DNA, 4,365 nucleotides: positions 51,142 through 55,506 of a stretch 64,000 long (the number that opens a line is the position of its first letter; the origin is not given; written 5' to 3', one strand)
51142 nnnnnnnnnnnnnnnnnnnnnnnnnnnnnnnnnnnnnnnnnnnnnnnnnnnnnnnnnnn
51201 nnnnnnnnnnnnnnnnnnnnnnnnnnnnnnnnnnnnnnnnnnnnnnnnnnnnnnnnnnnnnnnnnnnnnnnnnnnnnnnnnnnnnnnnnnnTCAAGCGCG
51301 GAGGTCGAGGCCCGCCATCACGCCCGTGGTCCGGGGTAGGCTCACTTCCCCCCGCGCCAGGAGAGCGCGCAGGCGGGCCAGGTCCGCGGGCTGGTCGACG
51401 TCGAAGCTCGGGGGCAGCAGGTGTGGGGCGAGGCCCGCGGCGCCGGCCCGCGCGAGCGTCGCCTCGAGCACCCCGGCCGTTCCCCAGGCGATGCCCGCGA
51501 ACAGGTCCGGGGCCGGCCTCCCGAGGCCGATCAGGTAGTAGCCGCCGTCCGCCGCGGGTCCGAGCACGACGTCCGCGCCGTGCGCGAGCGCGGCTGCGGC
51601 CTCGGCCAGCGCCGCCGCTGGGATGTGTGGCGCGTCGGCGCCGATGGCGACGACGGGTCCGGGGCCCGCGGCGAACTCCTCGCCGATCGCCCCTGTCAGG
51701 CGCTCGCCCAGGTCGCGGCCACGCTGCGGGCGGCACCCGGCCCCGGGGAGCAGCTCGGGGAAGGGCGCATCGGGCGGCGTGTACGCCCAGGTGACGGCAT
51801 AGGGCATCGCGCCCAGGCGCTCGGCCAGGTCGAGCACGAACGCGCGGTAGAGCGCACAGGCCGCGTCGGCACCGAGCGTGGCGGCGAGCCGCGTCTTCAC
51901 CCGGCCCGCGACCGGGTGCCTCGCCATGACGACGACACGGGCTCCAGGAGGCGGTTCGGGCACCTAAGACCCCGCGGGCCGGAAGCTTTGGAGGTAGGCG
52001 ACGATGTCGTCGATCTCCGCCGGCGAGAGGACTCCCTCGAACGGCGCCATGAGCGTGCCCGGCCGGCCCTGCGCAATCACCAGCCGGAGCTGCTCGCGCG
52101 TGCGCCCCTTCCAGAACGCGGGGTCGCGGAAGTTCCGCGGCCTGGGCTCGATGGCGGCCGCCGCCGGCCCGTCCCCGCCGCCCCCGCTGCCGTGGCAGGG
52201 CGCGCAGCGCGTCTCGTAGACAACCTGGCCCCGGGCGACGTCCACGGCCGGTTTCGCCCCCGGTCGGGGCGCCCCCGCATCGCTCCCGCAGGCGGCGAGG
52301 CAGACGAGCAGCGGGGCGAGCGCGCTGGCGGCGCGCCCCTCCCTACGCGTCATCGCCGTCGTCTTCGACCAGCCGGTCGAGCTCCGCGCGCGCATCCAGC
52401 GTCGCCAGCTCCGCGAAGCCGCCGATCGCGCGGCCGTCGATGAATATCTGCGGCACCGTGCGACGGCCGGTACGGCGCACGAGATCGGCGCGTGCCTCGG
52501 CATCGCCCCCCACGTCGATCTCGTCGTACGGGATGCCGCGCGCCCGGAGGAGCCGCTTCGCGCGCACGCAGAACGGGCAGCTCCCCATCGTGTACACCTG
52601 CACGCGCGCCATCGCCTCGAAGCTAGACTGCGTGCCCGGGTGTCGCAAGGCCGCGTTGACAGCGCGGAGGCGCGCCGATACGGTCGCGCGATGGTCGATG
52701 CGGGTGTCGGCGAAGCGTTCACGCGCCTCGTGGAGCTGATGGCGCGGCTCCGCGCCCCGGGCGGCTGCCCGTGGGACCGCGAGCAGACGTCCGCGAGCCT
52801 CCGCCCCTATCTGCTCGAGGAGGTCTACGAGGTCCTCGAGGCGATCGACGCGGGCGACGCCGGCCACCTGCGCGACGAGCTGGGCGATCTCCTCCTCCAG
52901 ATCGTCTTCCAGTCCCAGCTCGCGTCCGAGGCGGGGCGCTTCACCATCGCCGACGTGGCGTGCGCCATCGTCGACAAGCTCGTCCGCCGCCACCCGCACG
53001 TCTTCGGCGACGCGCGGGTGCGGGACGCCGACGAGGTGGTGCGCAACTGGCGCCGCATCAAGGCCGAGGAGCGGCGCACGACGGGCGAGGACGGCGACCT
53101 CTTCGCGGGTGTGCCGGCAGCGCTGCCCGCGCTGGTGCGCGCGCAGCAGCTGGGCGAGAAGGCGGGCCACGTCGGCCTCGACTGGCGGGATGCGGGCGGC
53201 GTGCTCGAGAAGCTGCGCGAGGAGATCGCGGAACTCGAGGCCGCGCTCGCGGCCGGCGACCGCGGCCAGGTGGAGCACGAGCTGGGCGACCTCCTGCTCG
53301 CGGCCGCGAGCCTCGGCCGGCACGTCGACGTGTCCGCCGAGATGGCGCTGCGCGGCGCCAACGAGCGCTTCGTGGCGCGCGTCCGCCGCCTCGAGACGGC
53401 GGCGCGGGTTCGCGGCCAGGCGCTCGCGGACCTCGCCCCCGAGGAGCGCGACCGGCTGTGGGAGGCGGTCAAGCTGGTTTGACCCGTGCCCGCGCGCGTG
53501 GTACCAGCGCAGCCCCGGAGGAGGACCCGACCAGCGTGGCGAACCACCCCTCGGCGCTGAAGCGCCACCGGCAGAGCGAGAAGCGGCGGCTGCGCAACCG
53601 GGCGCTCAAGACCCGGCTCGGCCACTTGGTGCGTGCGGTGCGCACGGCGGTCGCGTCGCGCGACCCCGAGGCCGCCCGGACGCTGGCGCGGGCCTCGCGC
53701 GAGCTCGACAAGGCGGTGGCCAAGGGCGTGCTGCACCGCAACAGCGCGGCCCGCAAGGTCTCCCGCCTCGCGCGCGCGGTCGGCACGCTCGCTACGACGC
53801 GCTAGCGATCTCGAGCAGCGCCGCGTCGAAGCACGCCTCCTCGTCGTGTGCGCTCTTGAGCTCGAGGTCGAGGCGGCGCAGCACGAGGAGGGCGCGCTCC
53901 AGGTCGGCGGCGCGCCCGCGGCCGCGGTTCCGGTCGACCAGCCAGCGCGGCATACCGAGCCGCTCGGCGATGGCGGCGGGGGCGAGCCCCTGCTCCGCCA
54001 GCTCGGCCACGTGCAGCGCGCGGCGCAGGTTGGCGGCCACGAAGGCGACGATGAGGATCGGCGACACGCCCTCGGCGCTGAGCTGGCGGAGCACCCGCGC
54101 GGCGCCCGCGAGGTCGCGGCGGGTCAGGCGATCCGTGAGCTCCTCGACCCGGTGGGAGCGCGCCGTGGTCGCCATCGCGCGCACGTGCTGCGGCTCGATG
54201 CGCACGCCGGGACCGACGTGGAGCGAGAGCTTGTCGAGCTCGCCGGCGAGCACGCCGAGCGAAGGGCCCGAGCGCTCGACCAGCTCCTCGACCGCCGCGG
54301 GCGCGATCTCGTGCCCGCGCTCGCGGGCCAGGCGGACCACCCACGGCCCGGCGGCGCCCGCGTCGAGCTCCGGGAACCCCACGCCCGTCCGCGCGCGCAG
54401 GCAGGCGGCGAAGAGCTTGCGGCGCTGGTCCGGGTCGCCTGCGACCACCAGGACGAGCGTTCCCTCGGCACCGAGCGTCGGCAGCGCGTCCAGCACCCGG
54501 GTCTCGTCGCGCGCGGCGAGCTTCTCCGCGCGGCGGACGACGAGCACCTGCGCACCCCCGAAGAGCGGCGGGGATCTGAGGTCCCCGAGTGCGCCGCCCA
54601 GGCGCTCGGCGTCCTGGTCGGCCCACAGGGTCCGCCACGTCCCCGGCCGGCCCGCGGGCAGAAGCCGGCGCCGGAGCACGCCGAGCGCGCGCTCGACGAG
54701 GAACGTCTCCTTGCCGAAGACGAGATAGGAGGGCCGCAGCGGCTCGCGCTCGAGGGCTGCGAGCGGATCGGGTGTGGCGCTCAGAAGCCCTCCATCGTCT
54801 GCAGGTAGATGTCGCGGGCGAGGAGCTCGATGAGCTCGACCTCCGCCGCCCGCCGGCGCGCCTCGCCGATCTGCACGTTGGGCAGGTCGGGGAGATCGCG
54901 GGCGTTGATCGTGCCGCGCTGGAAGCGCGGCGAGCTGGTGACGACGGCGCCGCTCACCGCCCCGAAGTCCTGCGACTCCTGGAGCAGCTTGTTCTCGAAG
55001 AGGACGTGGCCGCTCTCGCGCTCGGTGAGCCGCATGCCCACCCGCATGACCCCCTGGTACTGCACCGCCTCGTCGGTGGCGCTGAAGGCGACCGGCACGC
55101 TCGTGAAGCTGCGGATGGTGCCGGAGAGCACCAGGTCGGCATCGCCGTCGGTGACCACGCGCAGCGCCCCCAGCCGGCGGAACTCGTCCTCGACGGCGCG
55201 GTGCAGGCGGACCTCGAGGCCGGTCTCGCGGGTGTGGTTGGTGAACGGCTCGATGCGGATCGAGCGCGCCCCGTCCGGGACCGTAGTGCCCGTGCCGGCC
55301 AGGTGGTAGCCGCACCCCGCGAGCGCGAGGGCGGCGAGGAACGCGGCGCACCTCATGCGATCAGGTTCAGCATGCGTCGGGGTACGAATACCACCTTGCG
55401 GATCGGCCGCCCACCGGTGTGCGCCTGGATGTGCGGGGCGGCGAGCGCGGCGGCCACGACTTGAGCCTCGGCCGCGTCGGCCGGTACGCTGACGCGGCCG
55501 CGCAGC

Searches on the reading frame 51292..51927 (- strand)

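Call 22: search_protein_families(library=pfam, proteins=[window:51292-51927:-], max_evalue=0.00001)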
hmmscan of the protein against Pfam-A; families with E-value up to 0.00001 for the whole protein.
window:51292-51927:- (211 aa): 1 family
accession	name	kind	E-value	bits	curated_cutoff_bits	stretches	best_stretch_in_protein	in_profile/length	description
PF09837.15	DUF2064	-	7.7e-30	103.6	25.8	1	57-150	27-120/120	Uncharacterized protein conserved in bacteria (DUF2064)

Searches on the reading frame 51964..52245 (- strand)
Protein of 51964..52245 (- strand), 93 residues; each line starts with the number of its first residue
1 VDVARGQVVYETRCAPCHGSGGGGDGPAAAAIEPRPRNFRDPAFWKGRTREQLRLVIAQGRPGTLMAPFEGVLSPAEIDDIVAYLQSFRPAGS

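Call 31: search_protein_families(library=pfam, proteins=[window:51964-52245:-], max_evalue=0.01)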
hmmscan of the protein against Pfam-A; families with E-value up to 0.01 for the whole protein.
window:51964-52245:- (93 aa): 2 families
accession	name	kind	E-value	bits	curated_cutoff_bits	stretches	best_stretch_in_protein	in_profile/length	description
PF00034.26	Cytochrom_C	-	1e-13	52.8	21.3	1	3-87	1-88/90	Cytochrome c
PF13442.11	Cytochrome_CBB3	-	4.5e-13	49.7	27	1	2-85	2-68/68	Cytochrome C oxidase, cbb3-type, subunit III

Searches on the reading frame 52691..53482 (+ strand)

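Call 22: search_protein_families(library=pfam, proteins=[window:52691-53482:+], max_evalue=0.00001)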
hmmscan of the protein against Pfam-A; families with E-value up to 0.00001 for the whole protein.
window:52691-53482:+ (263 aa): 2 families
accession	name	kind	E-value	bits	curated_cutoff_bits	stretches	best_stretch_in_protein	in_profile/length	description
PF03819.22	MazG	-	5.1e-35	120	22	1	32-105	1-74/74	MazG nucleotide pyrophosphohydrolase domain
PF01503.22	PRA-PH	-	5.3e-10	40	21.3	0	170-220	29-79/86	Phosphoribosyl-ATP pyrophosphohydrolase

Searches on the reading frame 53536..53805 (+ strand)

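Call 31: search_protein_families(library=pfam, proteins=[window:53536-53805:+], max_evalue=0.01)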
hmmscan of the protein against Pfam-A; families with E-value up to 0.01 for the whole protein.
window:53536-53805:+ (89 aa): 1 family
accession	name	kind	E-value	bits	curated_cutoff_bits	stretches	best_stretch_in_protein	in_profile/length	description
PF01649.23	Ribosomal_S20p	-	3.7e-26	92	29.5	1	2-82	1-82/83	Ribosomal protein S20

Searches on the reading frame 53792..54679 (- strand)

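Call 22: search_protein_families(library=pfam, proteins=[window:53792-54679:-], max_evalue=0.00001)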
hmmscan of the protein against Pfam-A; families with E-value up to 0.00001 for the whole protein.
window:53792-54679:- (295 aa): 1 family
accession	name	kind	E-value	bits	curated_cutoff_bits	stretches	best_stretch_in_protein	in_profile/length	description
PF21694.2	DNA_pol3_delta_C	-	1.1e-11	45.2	27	1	180-289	6-119/121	DNA polymerase III delta subunit, C-terminal domain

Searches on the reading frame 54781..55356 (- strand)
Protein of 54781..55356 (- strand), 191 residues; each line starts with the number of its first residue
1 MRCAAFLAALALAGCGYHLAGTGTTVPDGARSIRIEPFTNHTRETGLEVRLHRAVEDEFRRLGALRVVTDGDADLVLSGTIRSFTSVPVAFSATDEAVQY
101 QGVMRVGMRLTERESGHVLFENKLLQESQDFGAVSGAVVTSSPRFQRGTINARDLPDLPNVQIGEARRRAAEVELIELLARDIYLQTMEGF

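Call 22: search_protein_families(library=pfam, proteins=[window:54781-55356:-], max_evalue=0.00001)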
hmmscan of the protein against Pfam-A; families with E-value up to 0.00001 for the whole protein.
window:54781-55356:- (191 aa): 1 family
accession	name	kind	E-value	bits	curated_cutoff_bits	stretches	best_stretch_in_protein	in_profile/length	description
PF04390.17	LptE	-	6.8e-16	59.4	23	1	31-186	2-117/118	Lipopolysaccharide-assembly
